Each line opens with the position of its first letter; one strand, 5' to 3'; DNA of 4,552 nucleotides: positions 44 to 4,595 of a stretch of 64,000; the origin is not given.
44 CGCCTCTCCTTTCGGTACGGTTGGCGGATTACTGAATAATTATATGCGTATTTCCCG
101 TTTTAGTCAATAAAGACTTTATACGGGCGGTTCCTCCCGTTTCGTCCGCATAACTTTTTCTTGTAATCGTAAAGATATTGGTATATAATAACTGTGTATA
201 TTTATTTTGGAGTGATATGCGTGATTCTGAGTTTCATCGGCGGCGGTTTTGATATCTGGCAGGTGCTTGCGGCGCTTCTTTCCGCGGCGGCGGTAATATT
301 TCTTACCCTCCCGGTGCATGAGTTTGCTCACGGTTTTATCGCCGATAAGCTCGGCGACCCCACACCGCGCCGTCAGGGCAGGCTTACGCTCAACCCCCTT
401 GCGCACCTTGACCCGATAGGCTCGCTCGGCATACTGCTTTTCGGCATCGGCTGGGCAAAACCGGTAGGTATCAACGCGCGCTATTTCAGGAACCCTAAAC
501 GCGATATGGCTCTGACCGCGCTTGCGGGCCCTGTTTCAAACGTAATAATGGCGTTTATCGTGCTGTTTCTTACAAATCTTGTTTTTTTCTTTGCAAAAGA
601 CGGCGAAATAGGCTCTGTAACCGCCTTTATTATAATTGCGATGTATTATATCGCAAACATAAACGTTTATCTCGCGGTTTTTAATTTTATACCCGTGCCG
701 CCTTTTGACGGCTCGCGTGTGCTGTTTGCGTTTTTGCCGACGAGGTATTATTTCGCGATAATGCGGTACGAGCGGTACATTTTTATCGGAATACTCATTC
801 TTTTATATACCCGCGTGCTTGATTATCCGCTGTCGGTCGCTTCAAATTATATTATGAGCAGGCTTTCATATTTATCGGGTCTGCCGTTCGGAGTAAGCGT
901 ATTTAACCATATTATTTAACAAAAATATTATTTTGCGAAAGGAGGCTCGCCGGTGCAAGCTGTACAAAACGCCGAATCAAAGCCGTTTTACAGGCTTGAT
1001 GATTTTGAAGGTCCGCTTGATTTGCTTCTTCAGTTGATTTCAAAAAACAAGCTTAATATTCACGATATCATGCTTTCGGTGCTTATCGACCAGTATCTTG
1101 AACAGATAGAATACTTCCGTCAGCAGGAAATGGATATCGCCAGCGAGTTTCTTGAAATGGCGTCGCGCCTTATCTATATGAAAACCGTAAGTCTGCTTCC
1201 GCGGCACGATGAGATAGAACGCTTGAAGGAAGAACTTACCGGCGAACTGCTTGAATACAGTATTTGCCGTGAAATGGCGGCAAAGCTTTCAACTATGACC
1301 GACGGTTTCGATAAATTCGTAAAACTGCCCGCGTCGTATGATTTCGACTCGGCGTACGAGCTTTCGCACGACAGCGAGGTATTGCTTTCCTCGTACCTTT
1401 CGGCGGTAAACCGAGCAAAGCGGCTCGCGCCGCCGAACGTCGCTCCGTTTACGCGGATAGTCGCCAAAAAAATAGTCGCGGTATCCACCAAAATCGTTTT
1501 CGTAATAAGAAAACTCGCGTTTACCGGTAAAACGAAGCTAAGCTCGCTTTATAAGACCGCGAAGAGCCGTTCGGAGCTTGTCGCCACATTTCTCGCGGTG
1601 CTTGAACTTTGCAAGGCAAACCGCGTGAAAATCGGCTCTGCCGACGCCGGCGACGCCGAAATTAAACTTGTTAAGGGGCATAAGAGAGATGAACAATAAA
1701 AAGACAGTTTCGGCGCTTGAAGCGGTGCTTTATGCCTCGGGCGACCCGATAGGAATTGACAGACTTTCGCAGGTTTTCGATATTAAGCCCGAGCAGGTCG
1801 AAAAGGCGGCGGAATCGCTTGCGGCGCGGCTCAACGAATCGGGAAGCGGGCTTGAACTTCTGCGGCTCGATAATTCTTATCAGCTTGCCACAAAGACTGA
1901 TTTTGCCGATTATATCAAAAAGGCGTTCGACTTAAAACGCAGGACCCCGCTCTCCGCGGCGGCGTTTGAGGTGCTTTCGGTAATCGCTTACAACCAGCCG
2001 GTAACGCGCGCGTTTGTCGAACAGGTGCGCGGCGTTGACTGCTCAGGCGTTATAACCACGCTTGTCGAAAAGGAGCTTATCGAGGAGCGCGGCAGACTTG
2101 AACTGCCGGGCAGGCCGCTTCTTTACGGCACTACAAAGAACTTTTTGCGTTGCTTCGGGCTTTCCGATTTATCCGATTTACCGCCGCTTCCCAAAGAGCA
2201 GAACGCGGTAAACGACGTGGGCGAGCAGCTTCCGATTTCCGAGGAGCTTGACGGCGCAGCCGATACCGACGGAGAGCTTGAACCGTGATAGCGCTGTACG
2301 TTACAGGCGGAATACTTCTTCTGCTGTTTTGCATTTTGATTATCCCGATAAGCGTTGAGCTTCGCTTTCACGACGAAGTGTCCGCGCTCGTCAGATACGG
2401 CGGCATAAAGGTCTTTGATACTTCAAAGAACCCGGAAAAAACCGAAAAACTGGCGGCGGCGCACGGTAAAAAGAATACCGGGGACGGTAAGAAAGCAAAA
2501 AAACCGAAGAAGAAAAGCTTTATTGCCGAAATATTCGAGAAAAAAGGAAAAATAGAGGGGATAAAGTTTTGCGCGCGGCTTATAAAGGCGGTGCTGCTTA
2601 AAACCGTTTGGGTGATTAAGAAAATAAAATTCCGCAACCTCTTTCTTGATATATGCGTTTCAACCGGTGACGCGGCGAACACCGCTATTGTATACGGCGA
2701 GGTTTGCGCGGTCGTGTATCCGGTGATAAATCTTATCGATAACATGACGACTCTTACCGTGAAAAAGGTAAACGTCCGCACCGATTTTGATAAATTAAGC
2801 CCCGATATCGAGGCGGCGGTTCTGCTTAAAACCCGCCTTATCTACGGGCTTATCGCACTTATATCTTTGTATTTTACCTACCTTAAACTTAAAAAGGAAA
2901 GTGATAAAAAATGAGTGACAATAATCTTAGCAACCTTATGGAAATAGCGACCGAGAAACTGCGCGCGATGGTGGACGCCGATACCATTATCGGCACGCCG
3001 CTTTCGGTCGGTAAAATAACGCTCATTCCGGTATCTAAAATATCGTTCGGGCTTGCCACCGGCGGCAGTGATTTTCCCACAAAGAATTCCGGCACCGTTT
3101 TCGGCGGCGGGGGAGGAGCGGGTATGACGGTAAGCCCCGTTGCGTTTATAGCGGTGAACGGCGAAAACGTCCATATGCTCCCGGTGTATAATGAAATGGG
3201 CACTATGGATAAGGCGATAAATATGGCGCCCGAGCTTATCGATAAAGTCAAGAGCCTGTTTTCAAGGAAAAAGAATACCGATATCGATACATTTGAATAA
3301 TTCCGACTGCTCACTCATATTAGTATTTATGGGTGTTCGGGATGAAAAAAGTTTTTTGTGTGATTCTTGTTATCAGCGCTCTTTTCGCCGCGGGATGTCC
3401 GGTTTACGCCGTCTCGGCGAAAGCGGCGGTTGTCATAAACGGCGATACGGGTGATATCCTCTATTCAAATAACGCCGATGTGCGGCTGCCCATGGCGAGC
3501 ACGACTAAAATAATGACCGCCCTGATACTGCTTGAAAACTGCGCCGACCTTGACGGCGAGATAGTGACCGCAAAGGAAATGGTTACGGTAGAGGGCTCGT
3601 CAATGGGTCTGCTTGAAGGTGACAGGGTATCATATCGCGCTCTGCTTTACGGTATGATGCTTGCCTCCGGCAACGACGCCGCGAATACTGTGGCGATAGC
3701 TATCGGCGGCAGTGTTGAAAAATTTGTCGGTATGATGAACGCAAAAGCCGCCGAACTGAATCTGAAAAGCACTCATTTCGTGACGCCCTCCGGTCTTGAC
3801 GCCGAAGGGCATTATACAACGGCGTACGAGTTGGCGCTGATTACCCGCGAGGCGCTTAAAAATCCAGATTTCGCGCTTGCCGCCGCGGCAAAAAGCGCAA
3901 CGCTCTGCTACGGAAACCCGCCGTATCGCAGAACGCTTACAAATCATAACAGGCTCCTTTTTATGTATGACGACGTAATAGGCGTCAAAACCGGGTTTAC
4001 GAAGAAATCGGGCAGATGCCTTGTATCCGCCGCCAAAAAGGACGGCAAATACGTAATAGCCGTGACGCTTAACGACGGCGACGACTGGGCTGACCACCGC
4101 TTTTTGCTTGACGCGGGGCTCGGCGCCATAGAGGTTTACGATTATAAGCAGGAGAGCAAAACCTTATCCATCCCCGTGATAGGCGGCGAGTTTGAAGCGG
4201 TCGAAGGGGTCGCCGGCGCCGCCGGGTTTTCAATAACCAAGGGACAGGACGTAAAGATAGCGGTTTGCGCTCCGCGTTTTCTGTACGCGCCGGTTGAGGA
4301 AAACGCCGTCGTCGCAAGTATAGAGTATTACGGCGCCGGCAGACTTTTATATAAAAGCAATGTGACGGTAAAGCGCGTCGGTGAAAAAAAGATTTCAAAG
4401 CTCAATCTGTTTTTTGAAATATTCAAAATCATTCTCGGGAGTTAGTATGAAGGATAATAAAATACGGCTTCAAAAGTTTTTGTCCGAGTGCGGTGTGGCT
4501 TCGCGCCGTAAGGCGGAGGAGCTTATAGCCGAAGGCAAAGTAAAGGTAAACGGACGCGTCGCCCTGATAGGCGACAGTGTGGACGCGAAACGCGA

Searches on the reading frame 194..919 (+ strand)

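Call 57: search_protein_families(library=pfam, proteins=[window:194-919:+], max_evalue=0.0001)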
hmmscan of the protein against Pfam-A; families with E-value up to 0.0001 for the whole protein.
window:194-919:+ (241 aa): 1 family
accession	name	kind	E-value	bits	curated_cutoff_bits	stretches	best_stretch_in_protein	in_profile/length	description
PF02163.28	Peptidase_M50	-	6.8e-11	42.4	27.2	1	31-201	2-216/221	Peptidase family M50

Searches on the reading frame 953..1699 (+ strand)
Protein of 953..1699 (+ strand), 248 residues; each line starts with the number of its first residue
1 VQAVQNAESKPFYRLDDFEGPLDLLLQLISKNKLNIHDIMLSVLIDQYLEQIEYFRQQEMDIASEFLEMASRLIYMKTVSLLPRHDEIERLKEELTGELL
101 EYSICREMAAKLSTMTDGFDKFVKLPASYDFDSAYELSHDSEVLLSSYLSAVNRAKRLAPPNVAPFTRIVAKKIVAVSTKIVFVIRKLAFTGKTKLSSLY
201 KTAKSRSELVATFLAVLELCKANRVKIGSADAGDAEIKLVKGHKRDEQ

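Call 57: search_protein_families(library=pfam, proteins=[window:953-1699:+], max_evalue=0.0001)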
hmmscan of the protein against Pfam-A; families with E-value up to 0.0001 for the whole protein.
window:953-1699:+ (248 aa): 1 family
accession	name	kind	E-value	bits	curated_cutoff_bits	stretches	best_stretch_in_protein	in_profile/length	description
PF02616.19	SMC_ScpA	-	6.4e-17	62.8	24.6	1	28-228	1-219/232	Segregation and condensation protein ScpA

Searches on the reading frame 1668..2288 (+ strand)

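Call 57: search_protein_families(library=pfam, proteins=[window:1668-2288:+], max_evalue=0.0001)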
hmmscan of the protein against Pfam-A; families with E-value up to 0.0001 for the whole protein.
window:1668-2288:+ (206 aa): 1 family
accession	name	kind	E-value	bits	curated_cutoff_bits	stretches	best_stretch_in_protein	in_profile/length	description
PF04079.22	SMC_ScpB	-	3.4e-55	186.4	27.4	1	16-174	2-160/160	Segregation and condensation complex subunit ScpB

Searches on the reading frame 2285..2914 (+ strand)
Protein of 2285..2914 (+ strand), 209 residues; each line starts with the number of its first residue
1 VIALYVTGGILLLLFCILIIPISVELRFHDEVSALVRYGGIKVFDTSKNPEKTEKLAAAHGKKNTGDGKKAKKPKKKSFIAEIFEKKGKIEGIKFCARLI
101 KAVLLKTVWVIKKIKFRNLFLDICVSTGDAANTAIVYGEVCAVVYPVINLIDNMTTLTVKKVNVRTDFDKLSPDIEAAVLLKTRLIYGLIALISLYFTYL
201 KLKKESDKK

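Call 57: search_protein_families(library=pfam, proteins=[window:2285-2914:+], max_evalue=0.0001)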
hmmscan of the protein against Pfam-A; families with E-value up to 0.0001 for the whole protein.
window:2285-2914:+ (209 aa): 1 family
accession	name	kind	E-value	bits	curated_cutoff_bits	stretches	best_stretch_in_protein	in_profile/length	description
PF11167.13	DUF2953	-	1.8e-09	38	22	1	126-170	4-48/53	Protein of unknown function (DUF2953)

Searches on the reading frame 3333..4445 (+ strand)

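Call 57: search_protein_families(library=pfam, proteins=[window:3333-4445:+], max_evalue=0.0001)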
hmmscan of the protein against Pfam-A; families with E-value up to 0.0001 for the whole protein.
window:3333-4445:+ (370 aa): 2 families
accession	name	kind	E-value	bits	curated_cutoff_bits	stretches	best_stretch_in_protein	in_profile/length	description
PF00768.25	Peptidase_S11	-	1.9e-57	195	27.6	1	26-248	9-237/239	D-alanyl-D-alanine carboxypeptidase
PF13354.11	Beta-lactamase2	-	3.4e-06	27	22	1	36-168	6-140/214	Beta-lactamase enzyme family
